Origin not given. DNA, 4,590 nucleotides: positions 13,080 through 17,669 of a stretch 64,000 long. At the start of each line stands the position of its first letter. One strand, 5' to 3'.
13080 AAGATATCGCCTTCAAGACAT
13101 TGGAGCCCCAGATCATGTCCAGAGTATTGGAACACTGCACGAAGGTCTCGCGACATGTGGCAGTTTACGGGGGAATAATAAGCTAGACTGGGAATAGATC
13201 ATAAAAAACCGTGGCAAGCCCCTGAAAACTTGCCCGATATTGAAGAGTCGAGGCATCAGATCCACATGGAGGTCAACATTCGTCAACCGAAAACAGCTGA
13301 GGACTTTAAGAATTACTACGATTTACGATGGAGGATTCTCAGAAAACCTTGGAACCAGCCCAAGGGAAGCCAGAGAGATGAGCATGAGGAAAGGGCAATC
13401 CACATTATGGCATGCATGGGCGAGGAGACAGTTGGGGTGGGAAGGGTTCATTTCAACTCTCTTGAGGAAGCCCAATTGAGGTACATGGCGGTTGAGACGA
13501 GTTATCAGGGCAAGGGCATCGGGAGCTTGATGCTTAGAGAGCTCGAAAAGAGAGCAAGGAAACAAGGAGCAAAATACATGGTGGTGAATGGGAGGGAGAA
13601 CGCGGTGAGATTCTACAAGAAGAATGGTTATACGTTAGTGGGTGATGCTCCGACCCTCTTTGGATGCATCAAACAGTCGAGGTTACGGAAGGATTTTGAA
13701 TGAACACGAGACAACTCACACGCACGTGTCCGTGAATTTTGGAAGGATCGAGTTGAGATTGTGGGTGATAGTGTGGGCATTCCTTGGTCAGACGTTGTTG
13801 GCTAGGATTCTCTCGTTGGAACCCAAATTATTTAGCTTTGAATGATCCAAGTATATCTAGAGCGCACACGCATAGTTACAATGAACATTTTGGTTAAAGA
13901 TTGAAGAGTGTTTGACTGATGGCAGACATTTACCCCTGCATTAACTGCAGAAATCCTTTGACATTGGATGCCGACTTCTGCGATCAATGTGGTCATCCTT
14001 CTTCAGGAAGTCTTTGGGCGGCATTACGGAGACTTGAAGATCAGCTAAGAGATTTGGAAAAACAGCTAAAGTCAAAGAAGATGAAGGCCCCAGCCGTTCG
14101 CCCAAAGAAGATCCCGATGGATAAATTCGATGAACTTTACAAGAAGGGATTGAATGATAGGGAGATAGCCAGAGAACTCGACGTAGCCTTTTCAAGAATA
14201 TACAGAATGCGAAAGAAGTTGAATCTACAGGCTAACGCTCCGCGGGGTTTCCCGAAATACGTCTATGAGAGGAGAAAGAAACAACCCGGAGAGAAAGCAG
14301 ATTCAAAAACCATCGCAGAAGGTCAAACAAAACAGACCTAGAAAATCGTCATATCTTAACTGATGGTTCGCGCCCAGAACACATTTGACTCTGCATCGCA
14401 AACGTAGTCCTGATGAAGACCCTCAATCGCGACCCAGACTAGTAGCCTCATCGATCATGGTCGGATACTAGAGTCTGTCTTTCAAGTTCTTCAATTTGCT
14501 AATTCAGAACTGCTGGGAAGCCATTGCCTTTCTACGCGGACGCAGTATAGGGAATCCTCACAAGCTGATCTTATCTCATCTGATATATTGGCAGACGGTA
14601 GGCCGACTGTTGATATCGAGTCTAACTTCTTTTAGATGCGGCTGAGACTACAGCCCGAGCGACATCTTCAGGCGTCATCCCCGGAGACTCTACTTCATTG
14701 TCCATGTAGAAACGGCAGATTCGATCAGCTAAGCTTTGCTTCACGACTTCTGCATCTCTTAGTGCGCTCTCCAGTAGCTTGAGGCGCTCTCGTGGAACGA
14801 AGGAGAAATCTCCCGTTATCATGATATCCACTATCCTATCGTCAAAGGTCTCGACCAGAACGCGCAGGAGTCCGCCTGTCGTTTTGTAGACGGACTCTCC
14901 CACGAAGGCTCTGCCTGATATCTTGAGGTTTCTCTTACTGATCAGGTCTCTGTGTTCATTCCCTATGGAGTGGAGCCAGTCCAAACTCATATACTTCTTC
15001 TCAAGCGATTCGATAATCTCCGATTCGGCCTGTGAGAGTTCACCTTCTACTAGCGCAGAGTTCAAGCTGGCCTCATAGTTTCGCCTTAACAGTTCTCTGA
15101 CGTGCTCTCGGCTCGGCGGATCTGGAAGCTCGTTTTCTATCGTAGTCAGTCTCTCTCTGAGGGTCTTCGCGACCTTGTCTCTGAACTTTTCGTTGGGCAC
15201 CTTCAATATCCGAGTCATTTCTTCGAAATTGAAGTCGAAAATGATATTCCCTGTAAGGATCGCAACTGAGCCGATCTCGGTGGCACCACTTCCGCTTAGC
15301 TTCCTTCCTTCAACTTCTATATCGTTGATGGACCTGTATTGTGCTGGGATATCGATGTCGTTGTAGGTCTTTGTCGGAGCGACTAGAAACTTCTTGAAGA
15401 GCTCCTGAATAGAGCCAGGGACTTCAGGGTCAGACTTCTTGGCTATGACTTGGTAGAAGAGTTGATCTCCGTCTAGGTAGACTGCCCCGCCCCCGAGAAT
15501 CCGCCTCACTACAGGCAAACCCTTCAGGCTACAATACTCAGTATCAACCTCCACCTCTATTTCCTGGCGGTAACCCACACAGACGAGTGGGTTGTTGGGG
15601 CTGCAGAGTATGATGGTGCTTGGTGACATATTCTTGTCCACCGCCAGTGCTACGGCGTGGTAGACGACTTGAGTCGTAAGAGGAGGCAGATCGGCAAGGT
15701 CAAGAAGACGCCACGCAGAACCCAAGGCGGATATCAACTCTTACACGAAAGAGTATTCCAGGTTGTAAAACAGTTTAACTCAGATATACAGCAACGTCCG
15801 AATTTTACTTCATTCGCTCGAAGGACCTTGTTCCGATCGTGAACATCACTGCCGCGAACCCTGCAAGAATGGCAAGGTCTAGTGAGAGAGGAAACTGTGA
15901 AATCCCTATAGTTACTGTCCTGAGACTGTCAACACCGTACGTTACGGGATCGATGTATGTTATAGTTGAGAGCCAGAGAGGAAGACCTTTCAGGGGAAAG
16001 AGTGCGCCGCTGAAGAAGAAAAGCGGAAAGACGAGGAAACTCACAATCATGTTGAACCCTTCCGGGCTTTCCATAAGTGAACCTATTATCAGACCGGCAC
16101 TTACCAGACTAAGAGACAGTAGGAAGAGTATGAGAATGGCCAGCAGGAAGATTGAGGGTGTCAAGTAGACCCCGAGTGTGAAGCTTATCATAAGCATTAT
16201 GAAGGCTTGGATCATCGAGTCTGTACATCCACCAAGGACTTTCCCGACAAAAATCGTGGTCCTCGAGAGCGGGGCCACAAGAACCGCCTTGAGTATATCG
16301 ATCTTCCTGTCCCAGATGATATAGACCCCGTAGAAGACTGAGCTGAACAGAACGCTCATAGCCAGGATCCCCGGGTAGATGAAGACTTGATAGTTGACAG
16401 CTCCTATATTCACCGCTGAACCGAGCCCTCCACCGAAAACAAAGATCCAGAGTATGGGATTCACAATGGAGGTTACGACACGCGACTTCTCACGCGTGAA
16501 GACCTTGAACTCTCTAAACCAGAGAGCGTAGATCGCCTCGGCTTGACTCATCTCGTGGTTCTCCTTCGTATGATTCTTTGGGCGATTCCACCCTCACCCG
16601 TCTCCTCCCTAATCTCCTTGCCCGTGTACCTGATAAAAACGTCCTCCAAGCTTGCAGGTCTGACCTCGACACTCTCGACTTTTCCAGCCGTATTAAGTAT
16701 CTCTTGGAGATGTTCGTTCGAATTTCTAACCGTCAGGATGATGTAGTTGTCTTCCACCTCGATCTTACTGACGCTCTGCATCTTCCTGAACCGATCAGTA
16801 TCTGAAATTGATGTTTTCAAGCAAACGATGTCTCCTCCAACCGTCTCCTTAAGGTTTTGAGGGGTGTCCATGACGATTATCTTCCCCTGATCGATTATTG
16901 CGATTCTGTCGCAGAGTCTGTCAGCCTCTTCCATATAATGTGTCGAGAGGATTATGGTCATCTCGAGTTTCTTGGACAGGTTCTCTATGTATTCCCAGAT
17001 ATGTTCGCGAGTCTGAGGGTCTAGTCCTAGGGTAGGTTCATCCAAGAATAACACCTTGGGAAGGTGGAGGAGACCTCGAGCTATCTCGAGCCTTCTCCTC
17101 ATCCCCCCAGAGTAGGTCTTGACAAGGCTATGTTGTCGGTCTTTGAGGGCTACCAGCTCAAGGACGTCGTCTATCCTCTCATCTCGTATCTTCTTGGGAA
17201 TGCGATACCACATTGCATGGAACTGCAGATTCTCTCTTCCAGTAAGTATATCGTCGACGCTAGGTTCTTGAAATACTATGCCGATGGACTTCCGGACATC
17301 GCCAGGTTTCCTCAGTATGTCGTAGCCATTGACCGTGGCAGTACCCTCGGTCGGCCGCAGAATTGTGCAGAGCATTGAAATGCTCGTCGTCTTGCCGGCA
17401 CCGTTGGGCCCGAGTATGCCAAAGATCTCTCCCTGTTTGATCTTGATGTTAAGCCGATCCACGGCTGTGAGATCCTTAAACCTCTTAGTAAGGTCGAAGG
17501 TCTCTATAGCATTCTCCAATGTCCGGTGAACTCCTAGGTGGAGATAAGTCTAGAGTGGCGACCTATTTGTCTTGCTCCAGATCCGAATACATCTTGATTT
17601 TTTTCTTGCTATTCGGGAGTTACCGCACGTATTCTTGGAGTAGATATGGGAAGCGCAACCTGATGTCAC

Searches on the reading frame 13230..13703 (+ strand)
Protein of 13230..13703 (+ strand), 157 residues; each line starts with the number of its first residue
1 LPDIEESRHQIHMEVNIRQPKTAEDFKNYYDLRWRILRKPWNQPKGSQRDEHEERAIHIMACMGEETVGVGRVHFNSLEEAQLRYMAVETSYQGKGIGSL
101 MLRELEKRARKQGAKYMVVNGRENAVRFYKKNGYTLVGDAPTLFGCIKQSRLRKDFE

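Call 46: search_protein_families(library=pfam, proteins=[window:13230-13703:+], max_evalue=0.0001)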
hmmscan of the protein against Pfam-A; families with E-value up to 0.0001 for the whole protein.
window:13230-13703:+ (157 aa): 4 families
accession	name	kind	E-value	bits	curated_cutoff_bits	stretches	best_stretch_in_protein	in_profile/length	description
PF00583.31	Acetyltransf_1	-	1.6e-16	61.1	20.7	1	28-134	3-116/116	Acetyltransferase (GNAT) family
PF13673.13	Acetyltransf_10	-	1.8e-14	54.3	23.6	1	49-139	24-112/128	Acetyltransferase (GNAT) domain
PF13508.13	Acetyltransf_7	-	6.6e-14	52.5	27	1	58-135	5-83/84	Acetyltransferase (GNAT) domain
PF08445.16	FR47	-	9.8e-05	22.7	22.1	0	81-136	22-79/86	FR47-like protein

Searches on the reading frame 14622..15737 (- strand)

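Call 47: search_protein_families(library=pfam, proteins=[window:14622-15737:-], max_evalue=0.0001)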
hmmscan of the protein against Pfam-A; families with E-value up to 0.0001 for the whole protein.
window:14622-15737:- (371 aa): 2 families
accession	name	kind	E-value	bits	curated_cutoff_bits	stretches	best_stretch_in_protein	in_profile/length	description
PF21948.1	LplA-B_cat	-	6.2e-36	124.7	27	1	31-219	14-197/200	Lipoyl protein ligase A/B catalytic domain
PF03099.24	BPL_LplA_LipB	-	5.8e-06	26.7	21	1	73-170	25-133/133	Biotin/lipoate A/B protein ligase family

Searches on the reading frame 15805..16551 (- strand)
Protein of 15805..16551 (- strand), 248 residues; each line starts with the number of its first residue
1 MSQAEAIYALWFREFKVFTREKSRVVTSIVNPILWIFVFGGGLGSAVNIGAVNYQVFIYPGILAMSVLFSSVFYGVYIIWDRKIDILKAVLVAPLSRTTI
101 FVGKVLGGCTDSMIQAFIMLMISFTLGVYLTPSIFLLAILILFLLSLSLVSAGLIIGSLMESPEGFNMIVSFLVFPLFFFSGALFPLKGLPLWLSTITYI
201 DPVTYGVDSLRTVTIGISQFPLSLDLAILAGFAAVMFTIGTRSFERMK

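Call 47: search_protein_families(library=pfam, proteins=[window:15805-16551:-], max_evalue=0.0001)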
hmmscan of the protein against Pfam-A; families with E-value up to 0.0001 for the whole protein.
window:15805-16551:- (248 aa): 2 families
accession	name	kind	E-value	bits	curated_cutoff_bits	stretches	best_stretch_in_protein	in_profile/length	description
PF01061.29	ABC2_membrane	-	4.3e-37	128.1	26.9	1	6-213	2-209/211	ABC-2 type transporter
PF12698.13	ABC2_membrane_3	-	3.7e-19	69.5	31.6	1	52-240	158-345/347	ABC-2 family transporter protein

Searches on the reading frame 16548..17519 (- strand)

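Call 47: search_protein_families(library=pfam, proteins=[window:16548-17519:-], max_evalue=0.0001)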
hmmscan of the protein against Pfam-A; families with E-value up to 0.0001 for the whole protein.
window:16548-17519:- (323 aa): 3 families
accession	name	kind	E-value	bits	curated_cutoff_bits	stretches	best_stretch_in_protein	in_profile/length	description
PF00005.33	ABC_tran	-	9.6e-34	117.4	25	1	21-163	2-136/137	ABC transporter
PF13732.12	DrrA1-3_C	-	1.6e-10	41.9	27.4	1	219-299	2-81/81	ATP-binding protein DrrA1-3-like, C-terminal domain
PF13304.12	AAA_21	-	1.8e-07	32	27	1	139-194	241-298/304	AAA domain, putative AbiEii toxin, Type IV TA system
